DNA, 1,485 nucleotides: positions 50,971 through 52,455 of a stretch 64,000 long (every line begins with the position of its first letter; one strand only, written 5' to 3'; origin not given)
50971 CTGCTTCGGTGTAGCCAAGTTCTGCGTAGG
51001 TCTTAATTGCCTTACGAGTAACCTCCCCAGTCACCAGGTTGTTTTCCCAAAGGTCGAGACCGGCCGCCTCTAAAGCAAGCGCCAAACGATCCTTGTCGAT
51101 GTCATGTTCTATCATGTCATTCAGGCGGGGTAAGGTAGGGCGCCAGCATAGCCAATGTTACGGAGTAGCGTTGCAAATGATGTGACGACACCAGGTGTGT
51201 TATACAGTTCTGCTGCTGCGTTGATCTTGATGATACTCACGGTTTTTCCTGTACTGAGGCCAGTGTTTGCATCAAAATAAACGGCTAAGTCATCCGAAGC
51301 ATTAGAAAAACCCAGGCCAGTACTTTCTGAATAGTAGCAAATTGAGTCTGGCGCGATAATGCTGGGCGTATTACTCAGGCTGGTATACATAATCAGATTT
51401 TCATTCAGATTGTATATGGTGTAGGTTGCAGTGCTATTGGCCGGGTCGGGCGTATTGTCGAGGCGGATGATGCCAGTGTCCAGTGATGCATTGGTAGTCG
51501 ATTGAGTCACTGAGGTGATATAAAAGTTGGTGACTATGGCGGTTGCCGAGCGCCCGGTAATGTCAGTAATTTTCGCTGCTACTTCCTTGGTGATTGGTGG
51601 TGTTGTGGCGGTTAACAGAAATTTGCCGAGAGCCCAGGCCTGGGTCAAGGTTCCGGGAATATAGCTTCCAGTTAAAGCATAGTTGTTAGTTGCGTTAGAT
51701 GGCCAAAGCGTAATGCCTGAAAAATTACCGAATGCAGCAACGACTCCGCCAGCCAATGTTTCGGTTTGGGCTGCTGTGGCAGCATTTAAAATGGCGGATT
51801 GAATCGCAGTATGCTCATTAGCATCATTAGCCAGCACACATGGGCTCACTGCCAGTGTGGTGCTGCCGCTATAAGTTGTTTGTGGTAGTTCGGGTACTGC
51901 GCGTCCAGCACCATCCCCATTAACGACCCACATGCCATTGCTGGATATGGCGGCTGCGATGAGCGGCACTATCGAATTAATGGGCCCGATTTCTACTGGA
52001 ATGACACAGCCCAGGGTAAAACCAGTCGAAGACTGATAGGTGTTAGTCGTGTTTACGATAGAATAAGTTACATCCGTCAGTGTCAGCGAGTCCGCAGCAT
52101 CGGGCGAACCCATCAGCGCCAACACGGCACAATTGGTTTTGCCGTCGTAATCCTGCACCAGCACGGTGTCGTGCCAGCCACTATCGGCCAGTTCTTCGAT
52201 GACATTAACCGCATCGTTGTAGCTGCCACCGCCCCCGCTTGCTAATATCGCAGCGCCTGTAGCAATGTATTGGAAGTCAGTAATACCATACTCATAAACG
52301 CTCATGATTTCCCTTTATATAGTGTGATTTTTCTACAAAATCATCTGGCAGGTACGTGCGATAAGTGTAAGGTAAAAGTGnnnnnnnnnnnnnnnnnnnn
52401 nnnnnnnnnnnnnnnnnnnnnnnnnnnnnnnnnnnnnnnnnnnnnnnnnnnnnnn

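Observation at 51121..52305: Orphan DUF917 enzyme with the composition of an extracellular protein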

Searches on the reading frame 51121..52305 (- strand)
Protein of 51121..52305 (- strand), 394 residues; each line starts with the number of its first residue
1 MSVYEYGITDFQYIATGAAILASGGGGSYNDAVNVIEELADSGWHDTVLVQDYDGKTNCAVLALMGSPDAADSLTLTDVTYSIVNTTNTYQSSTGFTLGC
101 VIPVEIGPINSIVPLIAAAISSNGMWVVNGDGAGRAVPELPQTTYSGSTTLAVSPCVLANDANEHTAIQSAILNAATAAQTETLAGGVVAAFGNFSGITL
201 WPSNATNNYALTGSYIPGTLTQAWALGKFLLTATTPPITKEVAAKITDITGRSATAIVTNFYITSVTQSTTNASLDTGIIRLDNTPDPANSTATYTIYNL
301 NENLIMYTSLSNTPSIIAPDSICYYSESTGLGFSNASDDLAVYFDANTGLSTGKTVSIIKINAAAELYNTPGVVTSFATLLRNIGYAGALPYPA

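Call 4: search_protein_families(library=pfam, proteins=[window:51121-52305:-], max_evalue=1)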
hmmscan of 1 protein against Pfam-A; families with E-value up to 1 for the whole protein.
window:51121-52305:- (394 aa): 2 families
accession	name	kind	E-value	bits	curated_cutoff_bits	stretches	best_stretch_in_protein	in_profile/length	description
PF06032.18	S-Me-THD_N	-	3.8e-25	89.2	27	1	9-168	1-156/158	S-Me-THD-like, N-terminal domain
PF20906.3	S-Me-THD_C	-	2.8e-13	50.1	27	1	179-367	4-167/190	S-Me-THD-like, C-terminal domain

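Call 5: search_protein_families(library=ncbifam, proteins=[window:51121-52305:-], max_evalue=1)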
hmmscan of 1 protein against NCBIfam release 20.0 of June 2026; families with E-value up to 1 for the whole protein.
window:51121-52305:- (394 aa): 0 families

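Call 7: search_solved_structures(query=window:51121-52305:-, max_evalue=1, show_alignments=2)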
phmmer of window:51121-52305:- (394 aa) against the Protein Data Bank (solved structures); distinct sequences matched with E-value up to 1: 1.
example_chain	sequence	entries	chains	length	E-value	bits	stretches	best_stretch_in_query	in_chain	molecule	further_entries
2o3i_A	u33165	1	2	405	1.4e-22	83.6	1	4-389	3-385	Hypothetical protein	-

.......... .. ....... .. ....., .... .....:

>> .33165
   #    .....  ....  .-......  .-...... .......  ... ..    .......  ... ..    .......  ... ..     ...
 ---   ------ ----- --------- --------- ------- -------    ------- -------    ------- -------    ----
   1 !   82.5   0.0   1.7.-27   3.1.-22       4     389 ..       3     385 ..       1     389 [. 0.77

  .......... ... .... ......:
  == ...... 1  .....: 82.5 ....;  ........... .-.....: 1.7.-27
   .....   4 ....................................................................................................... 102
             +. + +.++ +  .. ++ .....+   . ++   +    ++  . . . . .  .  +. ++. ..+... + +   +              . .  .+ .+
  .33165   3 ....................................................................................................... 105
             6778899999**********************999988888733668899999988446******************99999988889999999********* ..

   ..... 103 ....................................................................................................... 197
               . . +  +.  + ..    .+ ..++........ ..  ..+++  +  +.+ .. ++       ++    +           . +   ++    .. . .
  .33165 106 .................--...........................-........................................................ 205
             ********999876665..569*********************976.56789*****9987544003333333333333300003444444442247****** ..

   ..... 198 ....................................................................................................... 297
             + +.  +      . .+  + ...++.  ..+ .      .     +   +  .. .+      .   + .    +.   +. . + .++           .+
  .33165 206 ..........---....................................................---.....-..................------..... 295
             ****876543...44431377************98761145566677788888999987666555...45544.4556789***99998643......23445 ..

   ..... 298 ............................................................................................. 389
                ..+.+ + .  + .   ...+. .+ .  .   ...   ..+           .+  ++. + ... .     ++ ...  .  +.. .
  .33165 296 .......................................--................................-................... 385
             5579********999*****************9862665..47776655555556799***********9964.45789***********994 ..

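Call 12: find_homologous_proteins(query=window:51121-52305:-, max_evalue=0.001)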
Query window:51121-52305:- (394 aa): 435 proteins with E <= 0.001 among 8000 candidates; the best 120 are listed.
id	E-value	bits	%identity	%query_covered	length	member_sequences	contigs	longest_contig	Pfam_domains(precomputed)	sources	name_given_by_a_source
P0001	2.7e-224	762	90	100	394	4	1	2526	PF20906.4,PF06032.19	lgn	-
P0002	8.9e-202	688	81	100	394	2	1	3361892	PF20906.4,PF06032.19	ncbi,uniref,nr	ncbi:hypothetical protein SFSGTM_24720 [Sulfuriferula nivalis]|uniref:DUF917 family protein n=2 Tax=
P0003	2.2e-193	660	79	100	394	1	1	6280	PF20906.4,PF06032.19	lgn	-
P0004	1.1e-188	645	78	99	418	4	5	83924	PF20906.4,PF06032.19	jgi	jgi:DUF917 family protein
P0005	2.6e-188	644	77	99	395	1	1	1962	PF20906.4,PF06032.19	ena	-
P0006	8.8e-188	642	76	99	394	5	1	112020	PF20906.4,PF06032.19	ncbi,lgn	-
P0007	1.8e-187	641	78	99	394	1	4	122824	PF20906.4,PF06032.19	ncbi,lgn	-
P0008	4.8e-186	636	78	99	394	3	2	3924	PF20906.4,PF06032.19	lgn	-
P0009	6.8e-185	633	77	99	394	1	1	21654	PF20906.4,PF06032.19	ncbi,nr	ncbi:MAG: DUF917 family protein [Gammaproteobacteria bacterium]|nr:DUF917 family protein [Gammaprote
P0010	4.6e-184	630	76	99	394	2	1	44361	PF20906.4,PF06032.19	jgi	-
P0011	6.2e-184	629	76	100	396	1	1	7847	PF20906.4,PF06032.19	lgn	-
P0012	8.7e-184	629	75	99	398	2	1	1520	PF20906.4,PF06032.19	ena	-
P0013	9.1e-184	629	77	99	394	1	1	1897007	PF20906.4,PF06032.19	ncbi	ncbi:MAG: DUF917 domain-containing protein [Gammaproteobacteria bacterium]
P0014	1.9e-183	628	74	100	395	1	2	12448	PF20906.4,PF06032.19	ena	-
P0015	3.2e-182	624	73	100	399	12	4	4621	PF20906.4,PF06032.19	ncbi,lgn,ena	-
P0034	3.0e-177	607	72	99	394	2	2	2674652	PF20906.4,PF06032.19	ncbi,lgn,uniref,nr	ncbi:S-methyl thiohydantoin desulfurase domain-containing protein [Ferrovum myxofaciens]|uniref:S-me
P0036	3.6e-177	607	73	100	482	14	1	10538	PF20906.4,PF06032.19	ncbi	-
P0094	2.2e-166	572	68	100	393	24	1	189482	PF20906.4,PF06032.19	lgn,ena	-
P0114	2.5e-162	558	68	99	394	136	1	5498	PF20906.4,PF06032.19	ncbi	-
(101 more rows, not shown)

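Call 14: find_related_loci(query=window:51121-52305:-, collection=genome_contigs, flank=8000)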
Query window:51121-52305:- (394 aa) in genome_contigs; peptide patterns used: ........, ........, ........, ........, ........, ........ (x = any residue, [..] = any of these).
88 stretches matched a pattern; 18 encode a relative of the query (tblastn E <= 1e-3); 18 distinct loci.
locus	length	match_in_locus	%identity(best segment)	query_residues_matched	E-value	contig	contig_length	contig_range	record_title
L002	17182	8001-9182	90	1-394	0e+0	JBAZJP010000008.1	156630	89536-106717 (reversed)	MAG: Sulfuriferula sp. isolate SO_2017_LW4_122 scaffold_330_c1_LW137-91_2017, whole genome shotgun sequence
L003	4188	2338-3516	78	3-394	0e+0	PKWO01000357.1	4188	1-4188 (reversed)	MAG: Oxalobacteraceae bacterium isolate palsa_996 73.20120500_P28.43_contig_6038, whole genome shotgun sequence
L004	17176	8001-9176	78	1-392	0e+0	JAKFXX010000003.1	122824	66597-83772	MAG: Gammaproteobacteria bacterium isolate ND4_Bin_8 ND4_0000005, whole genome shotgun sequence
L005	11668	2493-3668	77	1-392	0e+0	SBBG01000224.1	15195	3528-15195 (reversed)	MAG: Gammaproteobacteria bacterium isolate Bin_2_1_1 Ba_contig44015, whole genome shotgun sequence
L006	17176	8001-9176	76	1-392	0e+0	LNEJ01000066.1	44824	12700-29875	MAG: Gammaproteobacteria bacterium Ga0074134 Ga0074134_159.1, whole genome shotgun sequence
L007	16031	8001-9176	77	1-392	0e+0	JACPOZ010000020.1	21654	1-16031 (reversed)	MAG: Gammaproteobacteria bacterium isolate NC_groundwater_614_Pr5_B-0.1um_57_15 alan_book_18_scaffold_201116, whole geno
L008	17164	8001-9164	72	5-391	0e+0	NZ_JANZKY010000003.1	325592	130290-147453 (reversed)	Propionivibrio soli strain SG131 Scaffold3, whole genome shotgun sequence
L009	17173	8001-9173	68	1-391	1e-174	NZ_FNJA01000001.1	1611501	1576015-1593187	Rhodoferax sp. OV413, whole genome shotgun sequence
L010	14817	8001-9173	67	1-391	2e-166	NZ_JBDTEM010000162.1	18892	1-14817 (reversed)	MAG: Rhodoferax sp. isolate cluster2_bin.202 k127_3126958, whole genome shotgun sequence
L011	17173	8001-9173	66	1-391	6e-165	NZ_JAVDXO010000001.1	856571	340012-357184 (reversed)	Rhodoferax saidenbachensis strain BE308 Ga0454569_01, whole genome shotgun sequence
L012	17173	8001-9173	66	1-393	1e-160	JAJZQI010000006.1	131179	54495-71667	MAG: Proteobacteria bacterium isolate SKS1.bin42 NODE_161_length_131179_cov_3.590445, whole genome shotgun sequence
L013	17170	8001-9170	65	3-391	1e-157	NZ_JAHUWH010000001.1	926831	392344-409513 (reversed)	Acidovorax sp. sic0104 NODE_1_length_926831_cov_31.034862, whole genome shotgun sequence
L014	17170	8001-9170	66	3-391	3e-157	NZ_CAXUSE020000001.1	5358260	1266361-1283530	Acidovorax sp. LjRoot129 LJR129c1, whole genome shotgun sequence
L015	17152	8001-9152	63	2-384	2e-147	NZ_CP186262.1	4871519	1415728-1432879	Acidovorax sp. M2(2025) chromosome, complete genome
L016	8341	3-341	70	279-391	1e-44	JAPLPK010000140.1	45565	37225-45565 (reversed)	MAG: Burkholderiales bacterium isolate LacPavin_0419_WC70S_MAG_62_11 LacPavin_0419_WC70S_scaffold_832081, whole genome s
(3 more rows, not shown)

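Call 29: search_protein_representatives(protein=window:51121-52305:-)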
Query: 394 residues. Proteins with E-value up to 0.001 (for the whole library): 881; up to 1e-10: 366; up to 1e-30: 27. The best 150 are listed.
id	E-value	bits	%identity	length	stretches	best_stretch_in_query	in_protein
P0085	4.3e-168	575.6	69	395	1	1-393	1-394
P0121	1.4e-98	346.9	62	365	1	3-285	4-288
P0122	7.5e-92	324.8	46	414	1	6-384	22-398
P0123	2.7e-87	309.8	69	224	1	65-285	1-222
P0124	5.7e-82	292.3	62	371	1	1-226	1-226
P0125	4.5e-81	289.3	45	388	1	4-392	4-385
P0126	2.9e-70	253.7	59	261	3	243-391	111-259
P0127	2.4e-67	244.2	64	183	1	212-394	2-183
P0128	1.8e-63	231.4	63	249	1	98-268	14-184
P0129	2.4e-59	217.8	53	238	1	8-222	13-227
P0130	1.4e-56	208.7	75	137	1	258-391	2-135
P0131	5.4e-55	203.5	64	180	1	2-160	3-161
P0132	5.7e-55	203.4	60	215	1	50-221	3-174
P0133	1.5e-53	198.7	39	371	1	8-391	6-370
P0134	6.0e-46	173.7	67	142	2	307-393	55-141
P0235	3.5e-21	92.3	32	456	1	10-337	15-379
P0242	9.3e-21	90.8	28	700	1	11-336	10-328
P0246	1.2e-20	90.5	30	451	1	11-368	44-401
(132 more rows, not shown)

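Call 34: predict_structure(alignment_id=A1)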
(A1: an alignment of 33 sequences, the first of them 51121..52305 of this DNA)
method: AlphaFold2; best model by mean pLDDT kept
length: 394 residues; sequences in the alignment: 33
mean_pLDDT: 73.0   pTM: 0.81
mean pLDDT of the five models: 73.0, 71.2, 71.3, 71.1, 69.8
residues with pLDDT >= 90: 128; 70-90: 119; 50-70: 67; < 50: 80
segments of 3 or more residues with pLDDT < 50: 67-71, 133-201, 270-275
pLDDT, mean of each block of 10 residues (from residue 1): 89 94 74 93 94 77 61 72 72 74 83 91 86 43 29 29 37 39 35 34 59 70 96 96 95 92 81 55 95 87 77 78 90 84 91 95 72 65 69 59
secondary structure, 60 per line:
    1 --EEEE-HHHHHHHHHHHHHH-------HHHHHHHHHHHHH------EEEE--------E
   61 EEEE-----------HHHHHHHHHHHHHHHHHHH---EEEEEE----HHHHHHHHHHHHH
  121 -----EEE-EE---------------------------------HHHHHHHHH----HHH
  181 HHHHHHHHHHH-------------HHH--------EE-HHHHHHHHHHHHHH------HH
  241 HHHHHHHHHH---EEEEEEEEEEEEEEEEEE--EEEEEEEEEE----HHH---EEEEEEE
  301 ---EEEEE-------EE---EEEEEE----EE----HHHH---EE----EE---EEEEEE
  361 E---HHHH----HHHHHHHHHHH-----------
elements in order: E3-6 H8-21 H29-41 E48-51 E60-64 H76-94 E98-103 H108-120 E126-128 H165-173 H178-191 H219-232 H239-250 E254-271 E274-283 E294-300 E304-308 E321-326 H337-340 E355-361 H365-368 H373-383

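Call 38: fold_search(model_id=the predicted structure, library=pdb)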
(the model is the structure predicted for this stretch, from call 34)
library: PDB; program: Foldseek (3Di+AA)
matches with E <= 10: 250; with E <= 0.001: 2
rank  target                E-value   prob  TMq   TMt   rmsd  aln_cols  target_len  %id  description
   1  2o3i_A                3.0e-16  1.00  0.72  0.75   5.2       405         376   24  X-ray Crystal Structure of Protein CV_3147 from Chromobacterium violaceum. Northeast Structural Genomics Consortium Ta (released 2006-12-12)
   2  2o3i_B                4.5e-15  1.00  0.70  0.73   5.6       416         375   22  X-ray Crystal Structure of Protein CV_3147 from Chromobacterium violaceum. Northeast Structural Genomics Consortium Ta (released 2006-12-12)
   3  1x11_A                6.0e-01  0.05  0.08  0.19  16.8       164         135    7  X11 PTB DOMAIN (released 1998-01-14)
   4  3r6p                  6.8e-01  0.04  0.09  0.18  16.2       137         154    9  Crystal structure of abscisic acid-bound PYL10 (released 2011-12-21)
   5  7szh_A                7.2e-01  0.04  0.08  0.10  16.0       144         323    8  Structure of the Rieske Non-heme Iron Oxygenase SxtT with beta-saxitoxinol Bound (released 2022-01-19)
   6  6wn3_B                7.2e-01  0.04  0.08  0.09  16.4       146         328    8  Structure of the Rieske non-heme iron oxygenase SxtT (released 2020-06-17)
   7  4dbb                  7.6e-01  0.05  0.09  0.18  13.8       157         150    7  The PTB domain of Mint1 is autoinhibited by a helix in the C-terminal linker region (released 2012-03-07)
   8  3hwp_A                8.5e-01  0.06  0.10  0.13  10.9       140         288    9  Crystal structure and computational analyses provide insights into the catalytic mechanism of 2, 4-diacetylphlorogluci (released 2009-12-15)
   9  8ay6_A                8.5e-01  0.05  0.13  0.21  16.7       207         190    8  X-RAY CRYSTAL STRUCTURE OF THE CsPYL1(V112L, T135L,F137I, T153I, V168A)-SB-HAB1 TERNARY COMPLEX (released 2023-03-22)
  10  5mn0_A                8.5e-01  0.04  0.12  0.20  14.5       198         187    8  ABA RECEPTOR FROM CITRUS, CSPYL1 (released 2017-08-02)
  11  4ye5_A                8.5e-01  0.02  0.07  0.05  20.1       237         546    7  The crystal structure of a peptidoglycan synthetase from Bifidobacterium adolescentis ATCC 15703 (released 2015-03-18)
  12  6xj3_C                8.5e-01  0.02  0.07  0.10  15.1       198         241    9  Crystal structure of Class D beta-lactamase from Klebsiella quasipneumoniae in complex with avibactam (released 2020-07-01)
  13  7szh_B                9.5e-01  0.03  0.08  0.09  16.4       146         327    8  Structure of the Rieske Non-heme Iron Oxygenase SxtT with beta-saxitoxinol Bound (released 2022-01-19)
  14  6wnd_B                1.1e+00  0.06  0.10  0.11  15.5       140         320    8  Structure of the Rieske non-heme iron oxygenase GxtA with dideoxysaxitoxin bound (released 2020-06-17)
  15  2wgv_B                1.1e+00  0.02  0.07  0.10  17.9       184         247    6  Crystal structure of the OXA-10 V117T mutant at pH 6.5 inhibited by a chloride ion (released 2010-05-19)
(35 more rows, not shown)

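Call 46: find_encoding_contigs(protein=P0122, flank=5000, max_places=3)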
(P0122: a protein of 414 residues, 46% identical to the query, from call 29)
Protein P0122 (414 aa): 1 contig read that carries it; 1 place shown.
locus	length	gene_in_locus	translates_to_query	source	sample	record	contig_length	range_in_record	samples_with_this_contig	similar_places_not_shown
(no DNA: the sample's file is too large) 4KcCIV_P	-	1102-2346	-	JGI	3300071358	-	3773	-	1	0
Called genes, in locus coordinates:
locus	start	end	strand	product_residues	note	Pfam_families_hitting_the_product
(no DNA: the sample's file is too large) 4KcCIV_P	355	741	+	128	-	-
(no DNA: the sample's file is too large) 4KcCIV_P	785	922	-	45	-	-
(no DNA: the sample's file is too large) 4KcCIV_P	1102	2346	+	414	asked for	PF06032:S-Me-THD_N, PF20906:S-Me-THD_C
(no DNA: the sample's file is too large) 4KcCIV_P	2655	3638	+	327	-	-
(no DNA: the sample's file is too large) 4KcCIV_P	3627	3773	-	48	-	?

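Call 47: find_encoding_contigs(protein=P0125, flank=5000, max_places=3)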
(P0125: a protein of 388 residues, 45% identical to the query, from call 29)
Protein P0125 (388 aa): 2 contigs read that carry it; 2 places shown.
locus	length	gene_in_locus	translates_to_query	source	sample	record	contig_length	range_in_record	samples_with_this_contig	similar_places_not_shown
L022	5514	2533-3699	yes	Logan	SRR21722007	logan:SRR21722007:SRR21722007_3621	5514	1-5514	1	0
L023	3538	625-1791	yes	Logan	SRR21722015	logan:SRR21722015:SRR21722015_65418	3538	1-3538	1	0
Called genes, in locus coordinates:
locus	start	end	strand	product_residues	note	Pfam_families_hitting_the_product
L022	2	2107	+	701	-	?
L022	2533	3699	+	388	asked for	PF06032:S-Me-THD_N, PF20906:S-Me-THD_C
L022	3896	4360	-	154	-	PF09424:YqeY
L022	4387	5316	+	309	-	PF00149:Metallophos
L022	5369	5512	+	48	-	?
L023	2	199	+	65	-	?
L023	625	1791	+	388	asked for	PF06032:S-Me-THD_N, PF20906:S-Me-THD_C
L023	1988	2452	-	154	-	PF09424:YqeY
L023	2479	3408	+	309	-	PF00149:Metallophos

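Call 48: find_encoding_contigs(protein=P0133, flank=5000, max_places=3)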
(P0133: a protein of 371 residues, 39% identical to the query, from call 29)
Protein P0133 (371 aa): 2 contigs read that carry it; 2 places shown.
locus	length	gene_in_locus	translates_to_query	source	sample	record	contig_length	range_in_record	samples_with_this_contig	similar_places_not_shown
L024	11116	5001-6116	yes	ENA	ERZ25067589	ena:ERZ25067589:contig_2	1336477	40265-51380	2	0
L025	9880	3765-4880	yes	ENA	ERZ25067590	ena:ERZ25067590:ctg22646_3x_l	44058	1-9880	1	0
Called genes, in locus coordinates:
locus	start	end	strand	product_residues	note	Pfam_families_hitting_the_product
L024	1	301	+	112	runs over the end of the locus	PF05284:DUF736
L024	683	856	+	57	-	-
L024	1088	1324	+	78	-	PF12728:HTH_17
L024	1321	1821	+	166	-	PF10502:Peptidase_S26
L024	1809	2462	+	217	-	PF01464:SLT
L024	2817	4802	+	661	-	PF11843:DUF3363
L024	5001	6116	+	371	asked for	PF06032:S-Me-THD_N, PF20906:S-Me-THD_C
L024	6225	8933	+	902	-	PF13191:AAA_16 (weak), PF25199:nSTAND_NTPase5 (faint), PF25873:WHD_MalT (weak), PF00196:GerE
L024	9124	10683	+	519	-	PF05378:Hydant_A_N, PF01968:Hydantoinase_A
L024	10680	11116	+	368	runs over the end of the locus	PF06032:S-Me-THD_N, PF20906:S-Me-THD_C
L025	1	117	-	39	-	?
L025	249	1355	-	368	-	PF00872:Transposase_mut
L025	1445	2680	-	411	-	PF00872:Transposase_mut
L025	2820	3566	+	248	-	PF11843:DUF3363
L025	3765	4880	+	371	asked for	PF06032:S-Me-THD_N, PF20906:S-Me-THD_C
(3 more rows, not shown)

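Call 49: search_protein_families(library=pfam, proteins=[L022:2-2107:+], max_evalue=0.001)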
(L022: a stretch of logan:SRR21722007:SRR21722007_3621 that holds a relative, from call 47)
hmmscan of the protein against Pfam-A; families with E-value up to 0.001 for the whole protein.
L022:2-2107:+ (701 aa): 2 families
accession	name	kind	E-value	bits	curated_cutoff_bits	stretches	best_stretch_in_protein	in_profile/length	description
PF00912.28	Transgly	-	3.3e-60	203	27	1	40-225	2-177/178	Transglycosylase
PF00905.27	Transpeptidase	-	3.4e-21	76.2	22.1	1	324-628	2-297/299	Penicillin binding protein transpeptidase domain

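Call 58: find_encoding_contigs(protein=P0094, flank=4000, max_places=2)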
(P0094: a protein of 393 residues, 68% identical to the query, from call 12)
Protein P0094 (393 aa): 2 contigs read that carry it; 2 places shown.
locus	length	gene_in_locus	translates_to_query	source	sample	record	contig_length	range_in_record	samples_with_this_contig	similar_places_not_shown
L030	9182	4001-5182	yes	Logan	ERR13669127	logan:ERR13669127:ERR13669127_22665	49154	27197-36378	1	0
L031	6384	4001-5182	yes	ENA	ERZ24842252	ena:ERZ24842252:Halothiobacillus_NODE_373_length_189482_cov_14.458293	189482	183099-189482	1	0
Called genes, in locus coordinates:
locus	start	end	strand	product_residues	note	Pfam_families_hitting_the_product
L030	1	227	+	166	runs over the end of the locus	PF04361:DUF494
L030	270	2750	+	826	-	PF01751:Toprim, PF01131:Topoisom_bac, PF13368:Toprim_C_rpt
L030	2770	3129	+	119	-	PF12680:SnoaL_2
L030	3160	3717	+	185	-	PF01300:Sua5_yciO_yrdC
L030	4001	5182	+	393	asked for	PF06032:S-Me-THD_N, PF20906:S-Me-THD_C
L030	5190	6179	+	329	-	PF08447:PAS_3, PF00990:GGDEF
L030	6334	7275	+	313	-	PF01218:Coprogen_oxidas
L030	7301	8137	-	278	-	PF00565:SNase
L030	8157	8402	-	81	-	PF01197:Ribosomal_L31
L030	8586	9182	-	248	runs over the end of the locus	PF18912:DZR_2 (weak)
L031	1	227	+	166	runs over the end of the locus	PF04361:DUF494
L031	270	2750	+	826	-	PF01751:Toprim, PF01131:Topoisom_bac, PF13368:Toprim_C_rpt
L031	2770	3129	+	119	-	PF12680:SnoaL_2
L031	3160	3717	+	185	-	PF01300:Sua5_yciO_yrdC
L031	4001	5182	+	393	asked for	PF06032:S-Me-THD_N, PF20906:S-Me-THD_C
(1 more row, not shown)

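Call 59: find_encoding_contigs(protein=P0034, flank=4000, max_places=2)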
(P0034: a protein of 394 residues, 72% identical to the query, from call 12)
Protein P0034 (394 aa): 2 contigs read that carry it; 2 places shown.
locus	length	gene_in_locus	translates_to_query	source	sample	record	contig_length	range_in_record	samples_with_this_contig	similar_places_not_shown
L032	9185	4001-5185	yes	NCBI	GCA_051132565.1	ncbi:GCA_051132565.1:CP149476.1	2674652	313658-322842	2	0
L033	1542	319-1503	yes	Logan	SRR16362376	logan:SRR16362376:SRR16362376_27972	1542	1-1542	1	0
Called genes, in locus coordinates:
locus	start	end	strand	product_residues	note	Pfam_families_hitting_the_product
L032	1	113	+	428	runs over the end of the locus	PF04052:TolB_N, PF00930:DPPIV_N (faint), PF26550:Tricorn_2nd, PF23381:Beta-prop_IFT122_1st (faint), PF26549:Tricorn_N, PF07676:PD40, PF26549:Tricorn_N, PF26550:Tricorn_2nd (weak), +1 more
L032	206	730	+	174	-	PF00691:OmpA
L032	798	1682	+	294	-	PF13525:YfiO (faint), PF13428:TPR_14 (faint), PF16331:TolA_bind_tri, PF13174:TPR_6 (faint), PF14559:TPR_19 (faint), PF07719:TPR_2 (faint), PF13432:TPR_16 (faint)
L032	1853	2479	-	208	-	PF22863:TraI_middle (weak)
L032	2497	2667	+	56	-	-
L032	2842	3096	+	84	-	PF02604:PhdYeFM_antitox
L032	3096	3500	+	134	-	PF01850:PIN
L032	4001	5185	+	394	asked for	PF06032:S-Me-THD_N, PF20906:S-Me-THD_C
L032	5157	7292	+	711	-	PF08447:PAS_3, PF08448:PAS_4, PF13426:PAS_9, PF00990:GGDEF, PF00563:EAL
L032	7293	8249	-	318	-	PF12760:Zn_ribbon_IS1595, PF12762:DDE_Tnp_IS1595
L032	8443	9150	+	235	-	-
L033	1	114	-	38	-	?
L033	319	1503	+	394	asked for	PF06032:S-Me-THD_N, PF20906:S-Me-THD_C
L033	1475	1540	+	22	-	?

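Call 60: find_encoding_contigs(protein=P0114, flank=4000, max_places=2)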
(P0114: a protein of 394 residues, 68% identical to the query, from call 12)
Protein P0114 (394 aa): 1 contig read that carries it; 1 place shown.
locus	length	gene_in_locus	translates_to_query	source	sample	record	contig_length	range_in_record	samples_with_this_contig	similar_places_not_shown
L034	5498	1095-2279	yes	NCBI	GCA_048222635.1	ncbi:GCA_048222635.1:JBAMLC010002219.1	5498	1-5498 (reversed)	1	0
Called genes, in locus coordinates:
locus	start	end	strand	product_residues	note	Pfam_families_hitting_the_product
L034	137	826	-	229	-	PF11813:DUF3334, PF13690:CheX (weak)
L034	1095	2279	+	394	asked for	PF06032:S-Me-THD_N, PF20906:S-Me-THD_C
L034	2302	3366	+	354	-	PF08447:PAS_3, PF00990:GGDEF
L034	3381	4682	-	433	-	PF00275:EPSP_synthase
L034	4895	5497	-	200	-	?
